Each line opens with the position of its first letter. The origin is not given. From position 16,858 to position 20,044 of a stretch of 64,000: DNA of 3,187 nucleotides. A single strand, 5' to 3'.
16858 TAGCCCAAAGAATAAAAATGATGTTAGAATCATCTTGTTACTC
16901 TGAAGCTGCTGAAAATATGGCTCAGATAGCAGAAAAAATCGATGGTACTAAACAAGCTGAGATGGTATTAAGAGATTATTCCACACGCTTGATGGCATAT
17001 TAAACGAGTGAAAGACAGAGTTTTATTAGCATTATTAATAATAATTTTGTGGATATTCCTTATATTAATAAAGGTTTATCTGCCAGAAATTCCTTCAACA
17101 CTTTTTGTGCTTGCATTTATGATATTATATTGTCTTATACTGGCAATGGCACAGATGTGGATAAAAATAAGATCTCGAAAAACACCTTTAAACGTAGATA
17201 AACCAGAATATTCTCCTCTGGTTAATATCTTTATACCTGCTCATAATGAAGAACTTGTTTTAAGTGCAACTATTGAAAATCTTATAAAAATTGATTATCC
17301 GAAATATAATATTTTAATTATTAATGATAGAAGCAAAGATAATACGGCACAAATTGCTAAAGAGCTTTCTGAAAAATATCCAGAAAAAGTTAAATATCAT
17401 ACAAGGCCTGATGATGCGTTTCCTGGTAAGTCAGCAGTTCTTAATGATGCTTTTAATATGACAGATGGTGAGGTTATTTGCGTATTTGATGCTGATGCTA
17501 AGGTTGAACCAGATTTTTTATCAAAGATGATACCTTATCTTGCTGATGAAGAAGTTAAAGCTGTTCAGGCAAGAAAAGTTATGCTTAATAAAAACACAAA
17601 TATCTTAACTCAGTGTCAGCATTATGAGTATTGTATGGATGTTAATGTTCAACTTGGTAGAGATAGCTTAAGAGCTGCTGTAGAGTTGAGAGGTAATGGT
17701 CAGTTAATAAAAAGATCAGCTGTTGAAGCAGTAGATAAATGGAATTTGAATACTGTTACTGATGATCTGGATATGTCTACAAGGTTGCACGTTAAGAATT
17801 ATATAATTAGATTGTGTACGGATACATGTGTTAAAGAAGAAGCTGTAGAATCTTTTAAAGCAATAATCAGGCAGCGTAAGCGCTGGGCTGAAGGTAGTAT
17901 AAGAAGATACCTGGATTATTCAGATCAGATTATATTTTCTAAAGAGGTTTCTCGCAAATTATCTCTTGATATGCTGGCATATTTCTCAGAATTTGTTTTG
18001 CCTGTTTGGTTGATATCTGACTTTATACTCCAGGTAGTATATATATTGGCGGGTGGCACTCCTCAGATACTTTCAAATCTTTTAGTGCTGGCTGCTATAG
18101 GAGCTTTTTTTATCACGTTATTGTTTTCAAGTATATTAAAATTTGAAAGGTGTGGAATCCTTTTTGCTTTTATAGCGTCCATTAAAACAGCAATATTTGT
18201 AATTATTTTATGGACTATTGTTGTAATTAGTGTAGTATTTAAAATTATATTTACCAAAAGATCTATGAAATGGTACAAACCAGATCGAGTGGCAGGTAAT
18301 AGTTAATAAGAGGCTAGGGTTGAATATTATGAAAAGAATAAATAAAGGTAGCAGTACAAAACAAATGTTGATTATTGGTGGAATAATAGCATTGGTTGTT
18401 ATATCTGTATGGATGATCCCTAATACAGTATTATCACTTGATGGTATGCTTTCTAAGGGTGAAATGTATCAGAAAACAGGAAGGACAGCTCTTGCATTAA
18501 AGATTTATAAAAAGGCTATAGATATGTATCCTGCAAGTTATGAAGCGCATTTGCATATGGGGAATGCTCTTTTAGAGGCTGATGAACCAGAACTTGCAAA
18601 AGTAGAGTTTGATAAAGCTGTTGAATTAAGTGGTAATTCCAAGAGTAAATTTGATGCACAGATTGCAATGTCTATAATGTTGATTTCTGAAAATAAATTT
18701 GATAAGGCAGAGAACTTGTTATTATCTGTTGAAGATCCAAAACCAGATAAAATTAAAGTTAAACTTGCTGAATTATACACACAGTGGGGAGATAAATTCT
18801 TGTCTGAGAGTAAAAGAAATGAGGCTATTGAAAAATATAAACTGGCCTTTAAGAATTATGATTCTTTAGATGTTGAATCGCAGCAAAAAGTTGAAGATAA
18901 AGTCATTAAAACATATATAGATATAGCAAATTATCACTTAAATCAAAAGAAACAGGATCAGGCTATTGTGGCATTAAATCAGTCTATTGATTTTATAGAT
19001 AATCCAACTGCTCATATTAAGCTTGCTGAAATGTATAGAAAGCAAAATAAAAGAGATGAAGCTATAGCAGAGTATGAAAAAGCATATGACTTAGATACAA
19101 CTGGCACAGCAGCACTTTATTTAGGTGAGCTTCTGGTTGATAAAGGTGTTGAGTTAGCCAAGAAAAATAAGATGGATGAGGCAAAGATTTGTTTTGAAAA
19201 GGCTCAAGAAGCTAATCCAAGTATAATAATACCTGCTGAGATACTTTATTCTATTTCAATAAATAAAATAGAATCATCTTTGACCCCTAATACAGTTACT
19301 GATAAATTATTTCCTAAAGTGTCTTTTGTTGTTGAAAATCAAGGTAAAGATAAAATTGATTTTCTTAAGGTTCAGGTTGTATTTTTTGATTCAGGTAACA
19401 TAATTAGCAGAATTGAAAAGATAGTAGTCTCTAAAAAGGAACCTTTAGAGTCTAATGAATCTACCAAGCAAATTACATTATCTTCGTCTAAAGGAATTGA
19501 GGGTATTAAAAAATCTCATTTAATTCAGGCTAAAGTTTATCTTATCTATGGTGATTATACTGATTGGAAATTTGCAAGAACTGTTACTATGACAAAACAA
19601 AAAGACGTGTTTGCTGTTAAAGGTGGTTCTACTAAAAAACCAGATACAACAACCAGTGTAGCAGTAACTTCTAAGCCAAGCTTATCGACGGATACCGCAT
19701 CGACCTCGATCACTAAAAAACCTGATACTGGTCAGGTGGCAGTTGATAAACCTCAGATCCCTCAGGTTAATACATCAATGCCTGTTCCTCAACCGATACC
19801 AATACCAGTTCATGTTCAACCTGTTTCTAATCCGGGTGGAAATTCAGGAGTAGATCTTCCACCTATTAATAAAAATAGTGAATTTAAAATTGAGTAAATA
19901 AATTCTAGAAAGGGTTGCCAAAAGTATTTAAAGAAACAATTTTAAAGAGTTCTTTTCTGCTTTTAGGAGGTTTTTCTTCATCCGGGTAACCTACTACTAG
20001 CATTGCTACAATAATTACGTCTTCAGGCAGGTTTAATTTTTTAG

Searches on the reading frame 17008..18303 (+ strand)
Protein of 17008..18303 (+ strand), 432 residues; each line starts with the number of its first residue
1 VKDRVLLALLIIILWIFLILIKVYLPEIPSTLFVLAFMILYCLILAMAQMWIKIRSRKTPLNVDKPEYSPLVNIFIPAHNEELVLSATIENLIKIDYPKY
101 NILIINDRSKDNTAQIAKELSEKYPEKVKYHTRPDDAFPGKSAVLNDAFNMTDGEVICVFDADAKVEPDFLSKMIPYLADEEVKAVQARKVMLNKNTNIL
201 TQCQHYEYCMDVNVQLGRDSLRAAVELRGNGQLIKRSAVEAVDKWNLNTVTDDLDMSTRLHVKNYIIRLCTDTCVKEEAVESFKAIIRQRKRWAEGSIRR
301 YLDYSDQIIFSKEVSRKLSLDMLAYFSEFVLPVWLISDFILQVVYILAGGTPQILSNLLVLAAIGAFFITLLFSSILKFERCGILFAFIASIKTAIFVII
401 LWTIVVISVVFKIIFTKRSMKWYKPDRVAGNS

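Call 8: search_protein_families(library=pfam, proteins=[window:17008-18303:+], max_evalue=0.001)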
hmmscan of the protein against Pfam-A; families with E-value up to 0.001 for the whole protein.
window:17008-18303:+ (432 aa): 6 families
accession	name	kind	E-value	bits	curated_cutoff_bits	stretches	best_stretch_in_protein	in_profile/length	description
PF13641.12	Glyco_tranf_2_3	-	2.2e-32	113.4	27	1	72-296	3-230/230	Glycosyltransferase like family 2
PF00535.33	Glycos_transf_2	-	6.2e-27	95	23.3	1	74-208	2-133/168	Glycosyl transferase family 2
PF13632.12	Glyco_trans_2_3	-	3.4e-24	86.2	27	1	157-406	2-194/198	Glycosyl transferase family group 2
PF13506.12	Glyco_transf_21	-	3.7e-06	26.9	21.7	1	137-294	14-173/174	Glycosyl transferase family 21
PF10111.15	Glyco_tranf_2_2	-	1.2e-05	25.4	27.3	1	78-184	8-112/276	Glycosyltransferase like family 2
PF03142.21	Chitin_synth_2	-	0.00097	18.3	27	1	155-213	203-262/527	Chitin synthase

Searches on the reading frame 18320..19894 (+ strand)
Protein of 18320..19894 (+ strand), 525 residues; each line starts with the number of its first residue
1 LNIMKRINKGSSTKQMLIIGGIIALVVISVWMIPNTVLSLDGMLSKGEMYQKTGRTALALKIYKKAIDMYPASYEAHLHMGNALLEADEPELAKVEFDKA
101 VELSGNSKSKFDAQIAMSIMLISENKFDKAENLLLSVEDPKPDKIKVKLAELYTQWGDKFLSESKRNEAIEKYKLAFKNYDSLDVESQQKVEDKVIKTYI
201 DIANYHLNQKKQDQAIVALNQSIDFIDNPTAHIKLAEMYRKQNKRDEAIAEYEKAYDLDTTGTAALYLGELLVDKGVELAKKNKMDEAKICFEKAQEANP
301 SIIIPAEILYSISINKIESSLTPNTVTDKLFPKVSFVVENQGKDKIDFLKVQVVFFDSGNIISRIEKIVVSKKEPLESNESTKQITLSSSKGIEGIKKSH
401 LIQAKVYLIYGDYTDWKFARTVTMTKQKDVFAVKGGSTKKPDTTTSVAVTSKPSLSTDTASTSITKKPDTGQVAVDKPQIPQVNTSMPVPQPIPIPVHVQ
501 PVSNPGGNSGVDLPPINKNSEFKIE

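Call 37: search_protein_families(library=pfam, proteins=[window:18320-19894:+], max_evalue=0.00001)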
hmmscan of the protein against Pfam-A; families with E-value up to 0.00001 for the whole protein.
window:18320-19894:+ (525 aa): 11 families
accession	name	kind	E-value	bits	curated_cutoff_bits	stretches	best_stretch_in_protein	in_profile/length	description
PF07719.23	TPR_2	-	3.8e-21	73.8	27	0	230-259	2-31/34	Tetratricopeptide repeat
PF13181.12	TPR_8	-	1.3e-19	69.1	25.7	0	231-259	3-31/34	Tetratricopeptide repeat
PF00515.34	TPR_1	-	2.1e-17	62.6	27.8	0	274-301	6-33/34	Tetratricopeptide repeat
PF13424.12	TPR_12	-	3.5e-14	53.2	30.1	0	230-298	4-74/77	Tetratricopeptide repeat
PF13428.12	TPR_14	-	6.3e-12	45.4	23.5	0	45-82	6-43/44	Tetratricopeptide repeat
PF14559.12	TPR_19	-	2.5e-10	41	25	0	54-101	5-52/68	Tetratricopeptide repeat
PF13414.12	TPR_11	-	1.7e-08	34.4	26.8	0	47-85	1-39/42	TPR repeat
PF13174.12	TPR_6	-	2.9e-08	34.3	26.3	0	43-73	3-33/33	Tetratricopeptide repeat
PF13432.12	TPR_16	-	3e-08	34.4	32.7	0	50-99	7-56/65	Tetratricopeptide repeat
PF13176.12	TPR_7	-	3.9e-08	33.2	27.9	0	231-259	1-29/36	Tetratricopeptide repeat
PF13374.12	TPR_10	-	1.8e-06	28.2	27.5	0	235-256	8-29/42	Tetratricopeptide repeat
